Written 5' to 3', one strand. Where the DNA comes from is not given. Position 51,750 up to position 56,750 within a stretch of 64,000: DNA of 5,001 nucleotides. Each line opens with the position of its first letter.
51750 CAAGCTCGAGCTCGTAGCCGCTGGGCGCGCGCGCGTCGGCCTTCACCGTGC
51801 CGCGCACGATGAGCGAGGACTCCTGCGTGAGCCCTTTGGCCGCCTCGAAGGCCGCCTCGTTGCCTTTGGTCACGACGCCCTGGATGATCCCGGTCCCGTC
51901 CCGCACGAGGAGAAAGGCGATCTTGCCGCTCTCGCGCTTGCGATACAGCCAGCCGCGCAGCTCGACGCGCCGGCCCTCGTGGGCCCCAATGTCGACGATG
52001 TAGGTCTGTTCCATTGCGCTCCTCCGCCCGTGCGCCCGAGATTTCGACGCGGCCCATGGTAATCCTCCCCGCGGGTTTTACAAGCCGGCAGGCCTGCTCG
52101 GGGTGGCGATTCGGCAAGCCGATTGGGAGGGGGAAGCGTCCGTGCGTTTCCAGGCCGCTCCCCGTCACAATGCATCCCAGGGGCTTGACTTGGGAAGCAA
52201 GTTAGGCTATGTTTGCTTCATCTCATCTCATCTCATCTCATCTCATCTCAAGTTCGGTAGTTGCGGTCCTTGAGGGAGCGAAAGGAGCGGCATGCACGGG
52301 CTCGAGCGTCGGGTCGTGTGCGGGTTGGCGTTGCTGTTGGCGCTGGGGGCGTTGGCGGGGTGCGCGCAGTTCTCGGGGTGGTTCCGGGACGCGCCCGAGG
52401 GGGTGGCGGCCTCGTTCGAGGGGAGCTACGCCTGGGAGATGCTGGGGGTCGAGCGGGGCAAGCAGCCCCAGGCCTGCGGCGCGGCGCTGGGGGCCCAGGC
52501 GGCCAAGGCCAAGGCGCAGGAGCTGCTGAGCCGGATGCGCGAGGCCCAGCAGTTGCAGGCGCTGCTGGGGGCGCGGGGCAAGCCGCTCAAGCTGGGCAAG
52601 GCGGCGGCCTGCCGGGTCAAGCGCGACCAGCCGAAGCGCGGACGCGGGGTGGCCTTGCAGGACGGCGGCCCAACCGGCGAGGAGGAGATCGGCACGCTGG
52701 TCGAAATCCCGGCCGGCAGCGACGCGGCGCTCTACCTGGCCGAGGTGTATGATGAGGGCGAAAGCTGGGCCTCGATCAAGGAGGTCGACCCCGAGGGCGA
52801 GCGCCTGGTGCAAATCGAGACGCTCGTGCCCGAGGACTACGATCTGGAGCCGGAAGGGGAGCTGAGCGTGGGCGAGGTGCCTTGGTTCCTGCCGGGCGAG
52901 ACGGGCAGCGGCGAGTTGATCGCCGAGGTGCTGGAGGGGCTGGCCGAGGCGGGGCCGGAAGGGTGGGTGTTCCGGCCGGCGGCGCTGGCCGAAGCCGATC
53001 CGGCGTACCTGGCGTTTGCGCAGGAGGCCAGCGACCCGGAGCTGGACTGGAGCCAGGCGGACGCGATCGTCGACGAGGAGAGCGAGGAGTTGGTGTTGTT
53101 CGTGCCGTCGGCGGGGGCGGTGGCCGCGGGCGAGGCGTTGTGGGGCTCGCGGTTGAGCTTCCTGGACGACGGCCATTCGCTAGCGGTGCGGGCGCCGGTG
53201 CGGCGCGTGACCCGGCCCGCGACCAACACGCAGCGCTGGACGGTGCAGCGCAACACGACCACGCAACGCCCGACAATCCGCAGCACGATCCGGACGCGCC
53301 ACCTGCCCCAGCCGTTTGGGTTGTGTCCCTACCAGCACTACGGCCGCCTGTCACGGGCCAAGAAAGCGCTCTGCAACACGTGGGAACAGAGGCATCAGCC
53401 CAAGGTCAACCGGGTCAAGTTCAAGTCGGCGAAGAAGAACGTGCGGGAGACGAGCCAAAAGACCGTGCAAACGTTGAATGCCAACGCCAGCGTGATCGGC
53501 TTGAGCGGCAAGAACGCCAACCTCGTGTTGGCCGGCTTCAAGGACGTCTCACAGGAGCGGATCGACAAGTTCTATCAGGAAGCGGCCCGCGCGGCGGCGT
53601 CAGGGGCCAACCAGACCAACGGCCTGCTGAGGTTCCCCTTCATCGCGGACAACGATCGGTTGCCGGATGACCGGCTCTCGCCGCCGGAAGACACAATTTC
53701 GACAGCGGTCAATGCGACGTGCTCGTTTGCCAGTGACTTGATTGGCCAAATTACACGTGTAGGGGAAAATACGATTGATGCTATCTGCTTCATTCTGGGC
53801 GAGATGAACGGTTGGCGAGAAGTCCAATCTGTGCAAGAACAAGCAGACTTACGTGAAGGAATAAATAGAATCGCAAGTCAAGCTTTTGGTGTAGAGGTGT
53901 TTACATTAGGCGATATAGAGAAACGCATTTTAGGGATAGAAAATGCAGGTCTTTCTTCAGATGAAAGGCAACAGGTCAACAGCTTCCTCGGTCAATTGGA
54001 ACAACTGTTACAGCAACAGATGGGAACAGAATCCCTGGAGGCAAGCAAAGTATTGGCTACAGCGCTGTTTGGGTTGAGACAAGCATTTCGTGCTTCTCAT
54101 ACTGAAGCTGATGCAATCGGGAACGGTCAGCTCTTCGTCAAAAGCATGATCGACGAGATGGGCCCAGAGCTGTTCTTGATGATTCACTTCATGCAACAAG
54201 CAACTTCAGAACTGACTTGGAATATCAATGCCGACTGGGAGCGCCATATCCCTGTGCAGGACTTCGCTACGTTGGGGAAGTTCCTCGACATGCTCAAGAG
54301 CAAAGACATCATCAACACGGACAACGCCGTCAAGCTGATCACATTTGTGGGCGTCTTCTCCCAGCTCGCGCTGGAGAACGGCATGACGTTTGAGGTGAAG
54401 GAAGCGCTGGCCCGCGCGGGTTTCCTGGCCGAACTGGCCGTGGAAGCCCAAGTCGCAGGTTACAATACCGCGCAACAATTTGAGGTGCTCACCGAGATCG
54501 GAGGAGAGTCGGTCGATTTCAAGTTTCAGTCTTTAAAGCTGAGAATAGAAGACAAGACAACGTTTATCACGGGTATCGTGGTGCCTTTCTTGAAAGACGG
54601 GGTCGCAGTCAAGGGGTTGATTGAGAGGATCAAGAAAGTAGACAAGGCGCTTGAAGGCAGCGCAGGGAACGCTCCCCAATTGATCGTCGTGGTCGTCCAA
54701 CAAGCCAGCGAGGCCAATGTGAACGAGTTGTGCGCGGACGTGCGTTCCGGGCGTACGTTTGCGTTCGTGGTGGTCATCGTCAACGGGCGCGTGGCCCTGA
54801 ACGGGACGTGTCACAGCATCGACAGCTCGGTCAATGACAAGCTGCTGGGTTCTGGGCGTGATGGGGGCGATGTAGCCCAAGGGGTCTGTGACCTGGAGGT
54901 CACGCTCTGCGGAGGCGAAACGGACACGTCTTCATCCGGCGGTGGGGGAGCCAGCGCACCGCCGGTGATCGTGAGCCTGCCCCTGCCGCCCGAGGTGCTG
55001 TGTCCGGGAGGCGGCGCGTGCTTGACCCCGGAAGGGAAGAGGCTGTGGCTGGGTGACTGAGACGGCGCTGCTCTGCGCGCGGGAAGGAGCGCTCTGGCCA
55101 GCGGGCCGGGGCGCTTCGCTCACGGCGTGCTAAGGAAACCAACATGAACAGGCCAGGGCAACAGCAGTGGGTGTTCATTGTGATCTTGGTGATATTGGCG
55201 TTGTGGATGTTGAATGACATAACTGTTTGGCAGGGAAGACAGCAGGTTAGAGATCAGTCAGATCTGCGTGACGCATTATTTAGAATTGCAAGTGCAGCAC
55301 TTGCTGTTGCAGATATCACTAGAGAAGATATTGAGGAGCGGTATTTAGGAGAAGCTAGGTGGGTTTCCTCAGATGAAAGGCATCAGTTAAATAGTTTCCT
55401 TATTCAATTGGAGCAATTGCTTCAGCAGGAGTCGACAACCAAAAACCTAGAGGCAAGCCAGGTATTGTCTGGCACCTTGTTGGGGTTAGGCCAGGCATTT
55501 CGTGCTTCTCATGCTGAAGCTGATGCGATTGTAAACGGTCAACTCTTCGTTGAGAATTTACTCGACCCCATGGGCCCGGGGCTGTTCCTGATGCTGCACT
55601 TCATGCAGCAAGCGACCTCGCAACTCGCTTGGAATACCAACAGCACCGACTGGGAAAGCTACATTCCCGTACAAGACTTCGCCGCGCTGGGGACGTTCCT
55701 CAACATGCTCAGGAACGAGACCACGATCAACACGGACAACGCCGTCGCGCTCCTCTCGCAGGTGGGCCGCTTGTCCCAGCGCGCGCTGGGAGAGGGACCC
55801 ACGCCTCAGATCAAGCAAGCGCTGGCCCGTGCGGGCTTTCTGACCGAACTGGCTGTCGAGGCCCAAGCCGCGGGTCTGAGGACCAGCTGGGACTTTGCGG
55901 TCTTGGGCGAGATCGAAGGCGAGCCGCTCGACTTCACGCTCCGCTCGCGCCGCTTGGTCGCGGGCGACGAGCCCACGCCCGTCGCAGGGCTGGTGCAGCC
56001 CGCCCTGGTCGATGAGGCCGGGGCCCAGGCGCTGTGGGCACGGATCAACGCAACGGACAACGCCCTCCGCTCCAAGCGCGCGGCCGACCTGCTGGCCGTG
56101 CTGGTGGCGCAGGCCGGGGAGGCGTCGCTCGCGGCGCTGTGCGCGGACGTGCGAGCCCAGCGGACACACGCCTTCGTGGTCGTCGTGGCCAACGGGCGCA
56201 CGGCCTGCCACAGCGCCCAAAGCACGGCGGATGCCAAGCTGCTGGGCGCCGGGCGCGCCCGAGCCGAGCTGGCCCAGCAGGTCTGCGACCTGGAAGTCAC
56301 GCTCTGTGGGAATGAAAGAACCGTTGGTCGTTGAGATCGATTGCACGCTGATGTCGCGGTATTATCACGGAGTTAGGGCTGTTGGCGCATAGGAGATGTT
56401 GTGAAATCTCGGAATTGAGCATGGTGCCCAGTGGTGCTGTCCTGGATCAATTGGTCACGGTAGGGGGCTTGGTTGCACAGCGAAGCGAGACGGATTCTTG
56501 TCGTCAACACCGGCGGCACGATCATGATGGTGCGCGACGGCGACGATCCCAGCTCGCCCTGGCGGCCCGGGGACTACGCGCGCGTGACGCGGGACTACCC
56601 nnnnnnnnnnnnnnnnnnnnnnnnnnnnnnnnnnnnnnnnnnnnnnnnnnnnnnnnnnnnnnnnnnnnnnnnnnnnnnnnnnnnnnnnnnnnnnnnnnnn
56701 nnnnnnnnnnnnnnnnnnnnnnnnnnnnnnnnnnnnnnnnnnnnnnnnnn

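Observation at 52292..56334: Tandem pair of paralogous membrane/lipoprotein genes of unknown function sharing a ~330-aa module with a conserved Cys-containing C-terminal tail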

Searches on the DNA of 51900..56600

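Call 103: search_rna_families(source=window, start=51900, end=56600, threshold=evalue, max_evalue=1)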
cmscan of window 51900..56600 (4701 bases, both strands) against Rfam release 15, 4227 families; matches with E-value up to 1: 1.
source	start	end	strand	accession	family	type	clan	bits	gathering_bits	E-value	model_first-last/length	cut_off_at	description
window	55537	55587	-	RF01696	Chlorobi-1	Gene; sRNA;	-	19.5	50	0.071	1-67/67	no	Chlorobi-1 RNA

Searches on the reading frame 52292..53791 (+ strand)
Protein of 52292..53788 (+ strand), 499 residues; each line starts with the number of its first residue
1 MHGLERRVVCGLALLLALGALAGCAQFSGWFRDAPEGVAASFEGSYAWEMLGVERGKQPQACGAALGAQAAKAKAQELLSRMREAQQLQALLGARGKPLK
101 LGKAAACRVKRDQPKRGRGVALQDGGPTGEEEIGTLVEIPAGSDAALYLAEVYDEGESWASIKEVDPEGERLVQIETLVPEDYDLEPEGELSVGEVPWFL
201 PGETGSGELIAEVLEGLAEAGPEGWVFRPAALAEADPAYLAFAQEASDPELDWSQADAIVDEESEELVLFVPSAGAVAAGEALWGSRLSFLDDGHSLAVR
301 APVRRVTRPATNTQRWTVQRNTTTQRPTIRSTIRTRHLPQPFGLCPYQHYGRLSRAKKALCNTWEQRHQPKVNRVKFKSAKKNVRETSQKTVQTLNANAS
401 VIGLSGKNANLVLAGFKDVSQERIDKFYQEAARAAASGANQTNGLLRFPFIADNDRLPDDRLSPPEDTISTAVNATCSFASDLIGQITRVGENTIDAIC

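Call 23: find_homologous_proteins(query=window:52292-53788:+)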
Query window:52292-53788:+: 8000 candidates shared short words with the query, none scored E <= 0.001.

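Call 66: predict_structure(alignment_id=A5)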
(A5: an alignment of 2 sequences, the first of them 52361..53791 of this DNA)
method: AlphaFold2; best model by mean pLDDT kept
length: 477 residues; sequences in the alignment: 2
mean_pLDDT: 32.0   pTM: 0.21
mean pLDDT of the five models: 32.0, 30.6, 28.9, 28.0, 26.5
residues with pLDDT >= 90: 0; 70-90: 0; 50-70: 0; < 50: 477
segments of 3 or more residues with pLDDT < 50: 1-477
pLDDT, mean of each block of 10 residues (from residue 1): 33 37 41 38 41 42 36 31 24 27 27 28 31 32 31 28 28 25 33 35 32 40 46 38 41 33 32 37 27 27 26 27 33 35 33 27 29 26 25 33 41 32 27 30 27 27 28 25
secondary structure, 60 per line:
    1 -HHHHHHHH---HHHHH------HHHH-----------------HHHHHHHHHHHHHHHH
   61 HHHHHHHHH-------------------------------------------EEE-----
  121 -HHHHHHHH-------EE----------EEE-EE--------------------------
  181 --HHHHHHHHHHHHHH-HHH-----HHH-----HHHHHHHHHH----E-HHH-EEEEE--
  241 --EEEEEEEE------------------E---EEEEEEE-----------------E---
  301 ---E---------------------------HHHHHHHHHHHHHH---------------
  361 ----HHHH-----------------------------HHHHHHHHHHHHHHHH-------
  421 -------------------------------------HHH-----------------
elements in order: H2-9 H13-17 H24-27 H45-69 E113-115 H122-129 E149-151 H183-196 H214-223 E234-238 E243-250 E273-279 H332-345 H365-368 H398-413

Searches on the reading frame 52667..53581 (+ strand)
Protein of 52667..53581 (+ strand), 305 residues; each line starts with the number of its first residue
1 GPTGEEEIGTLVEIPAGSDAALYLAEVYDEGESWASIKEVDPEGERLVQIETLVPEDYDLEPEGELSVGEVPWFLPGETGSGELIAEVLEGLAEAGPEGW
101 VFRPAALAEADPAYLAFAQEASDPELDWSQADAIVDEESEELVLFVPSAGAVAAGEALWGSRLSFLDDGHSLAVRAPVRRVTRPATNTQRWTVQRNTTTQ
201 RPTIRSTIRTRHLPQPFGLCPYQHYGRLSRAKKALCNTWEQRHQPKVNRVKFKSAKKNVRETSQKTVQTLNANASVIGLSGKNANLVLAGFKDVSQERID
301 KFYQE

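Call 44: find_homologous_proteins(query=window:52667-53581:+)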
Query window:52667-53581:+: 8000 candidates shared short words with the query, none scored E <= 0.001.

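Call 47: find_related_loci(query=A4, collection=genome_contigs, flank=10000)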
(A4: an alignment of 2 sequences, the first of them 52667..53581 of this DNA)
Query A4 (305 aa) in genome_contigs; peptide patterns used: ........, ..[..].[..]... (x = any residue, [..] = any of these).
192 stretches matched a pattern, but none encodes a relative of the query by tblastn (E <= 1e-3).

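Call 48: find_related_loci(query=A4, collection=metagenome_contigs, flank=10000)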
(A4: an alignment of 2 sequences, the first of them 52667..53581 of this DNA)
Query A4 (305 aa) in metagenome_contigs; peptide patterns used: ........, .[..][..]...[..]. (x = any residue, [..] = any of these).
395 stretches matched a pattern, but none encodes a relative of the query by tblastn (E <= 1e-3).

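Call 78: find_related_loci(query=A4, collection=viral_contigs, flank=10000)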
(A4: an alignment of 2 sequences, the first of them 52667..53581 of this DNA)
Query A4 (305 aa) in viral_contigs; peptide patterns used: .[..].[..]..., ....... (x = any residue, [..] = any of these).
51 stretches matched a pattern, but none encodes a relative of the query by tblastn (E <= 1e-3).
